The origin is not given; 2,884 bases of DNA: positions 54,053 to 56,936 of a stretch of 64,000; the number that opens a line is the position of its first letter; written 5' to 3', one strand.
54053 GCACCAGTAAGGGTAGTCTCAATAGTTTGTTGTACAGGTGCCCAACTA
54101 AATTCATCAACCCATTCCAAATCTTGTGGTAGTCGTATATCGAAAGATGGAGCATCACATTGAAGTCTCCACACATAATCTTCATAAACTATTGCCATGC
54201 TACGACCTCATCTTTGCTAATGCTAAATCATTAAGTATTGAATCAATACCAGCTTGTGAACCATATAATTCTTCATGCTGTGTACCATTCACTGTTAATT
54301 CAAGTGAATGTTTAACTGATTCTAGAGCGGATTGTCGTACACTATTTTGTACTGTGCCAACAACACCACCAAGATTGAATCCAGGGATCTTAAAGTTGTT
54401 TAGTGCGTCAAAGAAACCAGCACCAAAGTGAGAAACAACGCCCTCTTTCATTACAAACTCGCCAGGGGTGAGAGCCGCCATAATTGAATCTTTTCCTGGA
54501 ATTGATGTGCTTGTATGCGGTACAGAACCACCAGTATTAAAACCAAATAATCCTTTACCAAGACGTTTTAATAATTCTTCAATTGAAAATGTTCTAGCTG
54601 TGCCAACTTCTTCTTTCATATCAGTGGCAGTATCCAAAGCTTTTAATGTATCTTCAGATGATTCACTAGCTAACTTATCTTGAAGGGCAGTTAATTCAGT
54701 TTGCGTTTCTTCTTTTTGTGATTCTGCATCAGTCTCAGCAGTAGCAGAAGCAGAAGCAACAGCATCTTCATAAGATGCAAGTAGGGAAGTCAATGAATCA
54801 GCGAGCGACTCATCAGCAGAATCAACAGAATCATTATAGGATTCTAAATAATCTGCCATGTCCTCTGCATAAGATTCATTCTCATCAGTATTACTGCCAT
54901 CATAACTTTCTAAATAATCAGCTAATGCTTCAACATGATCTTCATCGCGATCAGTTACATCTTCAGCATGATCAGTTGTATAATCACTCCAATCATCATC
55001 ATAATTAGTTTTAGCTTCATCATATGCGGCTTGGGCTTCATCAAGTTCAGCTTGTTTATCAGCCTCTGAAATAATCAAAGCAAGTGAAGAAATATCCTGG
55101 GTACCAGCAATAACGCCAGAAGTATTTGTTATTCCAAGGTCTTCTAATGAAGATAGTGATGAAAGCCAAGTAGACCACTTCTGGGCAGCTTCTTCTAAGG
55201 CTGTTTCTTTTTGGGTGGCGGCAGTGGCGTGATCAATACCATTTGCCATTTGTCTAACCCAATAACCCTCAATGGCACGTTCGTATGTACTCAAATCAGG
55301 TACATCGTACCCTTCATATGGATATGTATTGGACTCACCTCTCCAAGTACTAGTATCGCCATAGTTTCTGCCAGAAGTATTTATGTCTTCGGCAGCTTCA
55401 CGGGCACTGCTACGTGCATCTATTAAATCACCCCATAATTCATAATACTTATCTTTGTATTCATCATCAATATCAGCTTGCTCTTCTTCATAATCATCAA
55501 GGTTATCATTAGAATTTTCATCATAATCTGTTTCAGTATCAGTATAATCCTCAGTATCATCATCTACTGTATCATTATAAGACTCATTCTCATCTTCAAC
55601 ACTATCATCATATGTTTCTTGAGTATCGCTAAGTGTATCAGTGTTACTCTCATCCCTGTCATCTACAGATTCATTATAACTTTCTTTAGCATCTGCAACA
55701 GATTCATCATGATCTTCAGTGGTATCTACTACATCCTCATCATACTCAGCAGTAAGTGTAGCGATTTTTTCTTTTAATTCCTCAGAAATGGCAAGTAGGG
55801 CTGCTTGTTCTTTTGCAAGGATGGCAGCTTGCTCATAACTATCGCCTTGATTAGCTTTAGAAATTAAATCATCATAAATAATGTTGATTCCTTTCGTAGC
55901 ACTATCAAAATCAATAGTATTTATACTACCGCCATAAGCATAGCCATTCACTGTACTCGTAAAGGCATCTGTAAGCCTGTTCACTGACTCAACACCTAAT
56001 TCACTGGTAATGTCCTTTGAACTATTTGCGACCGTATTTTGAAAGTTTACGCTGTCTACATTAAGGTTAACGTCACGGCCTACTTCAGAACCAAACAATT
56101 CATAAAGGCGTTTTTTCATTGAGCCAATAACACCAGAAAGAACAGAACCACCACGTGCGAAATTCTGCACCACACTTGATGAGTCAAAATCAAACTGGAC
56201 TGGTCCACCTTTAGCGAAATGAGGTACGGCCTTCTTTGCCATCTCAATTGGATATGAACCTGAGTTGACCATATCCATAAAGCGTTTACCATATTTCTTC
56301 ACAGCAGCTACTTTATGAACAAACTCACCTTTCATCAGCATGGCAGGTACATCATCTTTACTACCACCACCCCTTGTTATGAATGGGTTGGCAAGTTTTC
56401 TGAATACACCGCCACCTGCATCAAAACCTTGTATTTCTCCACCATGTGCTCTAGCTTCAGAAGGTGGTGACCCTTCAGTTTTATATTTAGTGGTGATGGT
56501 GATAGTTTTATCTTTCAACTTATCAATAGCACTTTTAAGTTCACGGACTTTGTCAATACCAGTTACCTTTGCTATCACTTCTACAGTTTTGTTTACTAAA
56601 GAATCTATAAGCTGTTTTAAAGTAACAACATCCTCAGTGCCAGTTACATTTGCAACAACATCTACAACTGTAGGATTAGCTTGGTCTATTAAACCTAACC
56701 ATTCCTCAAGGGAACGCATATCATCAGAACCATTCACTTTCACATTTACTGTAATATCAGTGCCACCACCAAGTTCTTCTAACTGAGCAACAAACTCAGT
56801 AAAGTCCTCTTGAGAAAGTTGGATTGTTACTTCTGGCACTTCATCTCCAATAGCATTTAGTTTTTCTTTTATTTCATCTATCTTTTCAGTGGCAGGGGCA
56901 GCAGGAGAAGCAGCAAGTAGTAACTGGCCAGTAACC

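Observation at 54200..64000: Exceptionally long tape measure gene (over 3266 codons in-window, 5' end beyond the edge) with an extreme acidic low-complexity domain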

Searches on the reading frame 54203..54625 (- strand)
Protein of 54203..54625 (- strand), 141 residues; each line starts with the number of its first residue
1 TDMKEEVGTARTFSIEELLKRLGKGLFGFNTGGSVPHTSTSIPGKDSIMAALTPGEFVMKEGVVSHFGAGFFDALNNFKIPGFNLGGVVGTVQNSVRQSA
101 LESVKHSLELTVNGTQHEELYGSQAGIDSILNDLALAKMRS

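Call 21: search_solved_structures(query=window:54203-54625:-, max_evalue=10, show_alignments=3)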
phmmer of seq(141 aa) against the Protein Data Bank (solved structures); distinct sequences matched with E-value up to 10: 12.
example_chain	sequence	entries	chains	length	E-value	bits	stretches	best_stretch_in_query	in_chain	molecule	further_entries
8zdo_S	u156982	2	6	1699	6.7e-07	32.7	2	44-89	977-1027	Tape measure protein (gp16)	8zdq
4hfk_A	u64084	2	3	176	0.14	15.4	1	40-79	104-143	Putative cytoplasmic protein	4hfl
1loh_A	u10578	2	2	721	0.97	12.7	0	53-83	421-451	Hyaluronate Lyase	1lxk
1ojn_A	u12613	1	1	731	1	12.7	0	53-83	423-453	HYALURONATE LYASE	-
1ojo_A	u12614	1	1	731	1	12.7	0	53-83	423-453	HYALURONATE LYASE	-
1n7q_A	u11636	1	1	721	1.1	12.6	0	53-83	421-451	HYALURONIDASE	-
1n7r_A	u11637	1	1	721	1.1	12.6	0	53-83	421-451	HYALURONIDASE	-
1n7n_A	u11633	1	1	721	1.1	12.6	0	53-83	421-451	HYALURONIDASE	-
1n7p_A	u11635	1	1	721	1.1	12.5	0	53-83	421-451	HYALURONIDASE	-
1n7o_A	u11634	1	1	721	1.1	12.5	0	53-83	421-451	hyaluronidase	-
1ojm_A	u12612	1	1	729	1.1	12.5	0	53-83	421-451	HYALURONATE LYASE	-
1c82_A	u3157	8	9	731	1.2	12.5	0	53-83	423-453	HYALURONATE LYASE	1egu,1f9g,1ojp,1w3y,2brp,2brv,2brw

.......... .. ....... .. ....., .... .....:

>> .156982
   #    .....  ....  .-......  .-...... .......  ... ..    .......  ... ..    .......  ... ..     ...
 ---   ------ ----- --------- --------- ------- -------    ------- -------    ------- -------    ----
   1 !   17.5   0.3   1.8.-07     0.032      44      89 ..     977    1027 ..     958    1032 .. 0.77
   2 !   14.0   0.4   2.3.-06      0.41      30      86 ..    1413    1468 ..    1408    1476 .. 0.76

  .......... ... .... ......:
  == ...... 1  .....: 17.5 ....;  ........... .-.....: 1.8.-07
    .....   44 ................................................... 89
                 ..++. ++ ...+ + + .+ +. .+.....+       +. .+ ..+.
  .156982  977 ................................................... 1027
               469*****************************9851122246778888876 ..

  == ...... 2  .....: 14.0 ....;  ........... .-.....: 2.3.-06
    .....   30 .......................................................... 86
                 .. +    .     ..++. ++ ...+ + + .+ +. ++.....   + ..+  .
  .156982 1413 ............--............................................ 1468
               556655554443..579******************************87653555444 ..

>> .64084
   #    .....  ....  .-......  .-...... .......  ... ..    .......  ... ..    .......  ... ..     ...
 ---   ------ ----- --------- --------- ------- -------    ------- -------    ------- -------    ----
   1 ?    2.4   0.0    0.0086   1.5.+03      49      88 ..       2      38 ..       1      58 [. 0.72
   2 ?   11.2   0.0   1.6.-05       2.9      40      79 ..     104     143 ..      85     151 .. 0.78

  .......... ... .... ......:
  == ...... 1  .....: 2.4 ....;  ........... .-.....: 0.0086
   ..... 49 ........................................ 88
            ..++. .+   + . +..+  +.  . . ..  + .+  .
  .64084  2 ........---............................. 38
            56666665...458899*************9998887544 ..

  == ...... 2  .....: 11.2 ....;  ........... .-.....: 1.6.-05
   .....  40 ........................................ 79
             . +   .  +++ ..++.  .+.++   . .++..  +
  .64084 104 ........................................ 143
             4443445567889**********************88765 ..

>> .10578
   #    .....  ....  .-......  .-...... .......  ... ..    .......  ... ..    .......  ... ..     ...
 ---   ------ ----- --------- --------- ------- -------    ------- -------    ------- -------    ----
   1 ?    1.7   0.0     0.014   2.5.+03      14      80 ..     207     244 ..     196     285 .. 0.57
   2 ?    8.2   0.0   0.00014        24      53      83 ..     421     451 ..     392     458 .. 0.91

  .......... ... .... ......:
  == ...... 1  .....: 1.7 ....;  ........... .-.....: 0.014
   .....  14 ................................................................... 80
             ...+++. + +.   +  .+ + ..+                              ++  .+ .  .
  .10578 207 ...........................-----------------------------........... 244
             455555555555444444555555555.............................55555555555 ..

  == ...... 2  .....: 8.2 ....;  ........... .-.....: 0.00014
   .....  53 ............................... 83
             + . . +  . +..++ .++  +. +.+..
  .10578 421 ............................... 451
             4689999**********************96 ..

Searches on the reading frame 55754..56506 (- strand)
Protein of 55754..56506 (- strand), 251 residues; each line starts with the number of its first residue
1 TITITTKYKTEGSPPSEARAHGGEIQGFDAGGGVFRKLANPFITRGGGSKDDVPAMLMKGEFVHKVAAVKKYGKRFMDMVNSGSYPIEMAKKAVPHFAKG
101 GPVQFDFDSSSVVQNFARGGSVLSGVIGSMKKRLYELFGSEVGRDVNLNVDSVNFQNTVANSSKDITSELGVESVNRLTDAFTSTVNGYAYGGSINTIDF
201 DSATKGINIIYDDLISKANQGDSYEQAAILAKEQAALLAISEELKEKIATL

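Call 20: search_solved_structures(query=window:55754-56506:-, max_evalue=10, show_alignments=3)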
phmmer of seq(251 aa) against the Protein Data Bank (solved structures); distinct sequences matched with E-value up to 10: 5.
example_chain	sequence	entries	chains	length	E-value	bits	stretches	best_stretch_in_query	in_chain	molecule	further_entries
8zdo_S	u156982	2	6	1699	4.3e-08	36.3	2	45-104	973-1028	Tape measure protein (gp16)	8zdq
4n58_A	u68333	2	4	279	0.4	13.6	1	113-196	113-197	Pectocin M2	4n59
3ptw_A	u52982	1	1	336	0.53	13.2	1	115-203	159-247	Malonyl CoA-acyl carrier protein transacylase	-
9pmb_A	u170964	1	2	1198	1.1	12.2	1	20-111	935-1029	Kinesin-1 heavy chain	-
2ag5_A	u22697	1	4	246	1.2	12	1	96-207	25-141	dehydrogenase/reductase (SDR family) member 6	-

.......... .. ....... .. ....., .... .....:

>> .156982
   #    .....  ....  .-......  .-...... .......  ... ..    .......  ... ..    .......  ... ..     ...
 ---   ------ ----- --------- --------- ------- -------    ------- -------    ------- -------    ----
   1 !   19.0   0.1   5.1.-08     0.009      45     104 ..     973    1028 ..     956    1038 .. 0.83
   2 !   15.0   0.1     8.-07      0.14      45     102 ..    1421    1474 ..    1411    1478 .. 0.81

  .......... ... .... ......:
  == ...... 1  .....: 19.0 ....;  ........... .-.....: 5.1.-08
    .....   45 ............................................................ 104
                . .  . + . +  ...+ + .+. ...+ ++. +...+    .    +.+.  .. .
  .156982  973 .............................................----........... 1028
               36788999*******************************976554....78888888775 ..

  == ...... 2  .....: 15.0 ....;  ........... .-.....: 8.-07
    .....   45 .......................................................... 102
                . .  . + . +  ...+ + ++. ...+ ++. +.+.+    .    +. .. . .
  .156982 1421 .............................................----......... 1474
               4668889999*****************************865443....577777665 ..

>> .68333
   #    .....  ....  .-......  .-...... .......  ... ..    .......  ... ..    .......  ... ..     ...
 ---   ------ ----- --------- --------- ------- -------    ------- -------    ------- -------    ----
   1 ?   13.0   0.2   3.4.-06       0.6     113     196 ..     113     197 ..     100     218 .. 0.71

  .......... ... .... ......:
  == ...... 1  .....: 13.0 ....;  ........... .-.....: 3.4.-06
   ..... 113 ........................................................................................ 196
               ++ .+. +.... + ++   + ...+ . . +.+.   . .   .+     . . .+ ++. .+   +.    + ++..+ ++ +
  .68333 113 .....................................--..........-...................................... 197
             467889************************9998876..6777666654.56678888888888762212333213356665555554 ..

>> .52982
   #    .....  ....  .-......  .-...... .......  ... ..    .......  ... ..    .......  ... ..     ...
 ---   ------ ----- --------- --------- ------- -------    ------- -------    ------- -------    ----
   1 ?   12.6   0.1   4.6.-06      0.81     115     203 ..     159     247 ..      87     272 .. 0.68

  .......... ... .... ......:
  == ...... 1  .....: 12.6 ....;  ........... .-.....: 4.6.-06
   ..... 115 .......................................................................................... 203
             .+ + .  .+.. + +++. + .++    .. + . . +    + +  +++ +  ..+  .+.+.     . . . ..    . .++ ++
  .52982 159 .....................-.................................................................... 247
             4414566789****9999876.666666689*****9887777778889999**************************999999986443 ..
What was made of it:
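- Closest known: Mycobacteriophage Douge TMP gp16. Same: It is the only solved-structure entry that matches (E=4e-8 and 7e-7; calls 20, 21).
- The same motif occurs twice in Douge gp16 (calls 20, 21).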

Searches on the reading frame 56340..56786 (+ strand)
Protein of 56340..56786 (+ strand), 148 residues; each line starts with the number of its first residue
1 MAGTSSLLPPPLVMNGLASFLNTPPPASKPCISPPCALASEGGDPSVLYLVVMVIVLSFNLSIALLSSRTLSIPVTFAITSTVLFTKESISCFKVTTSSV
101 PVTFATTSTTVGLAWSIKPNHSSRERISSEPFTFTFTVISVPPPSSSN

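Call 78: search_protein_families(library=phrogs, proteins=[window:56340-56786:+], max_evalue=0.01)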
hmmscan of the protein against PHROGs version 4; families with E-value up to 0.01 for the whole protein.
window:56340-56786:+ (148 aa): 0 families
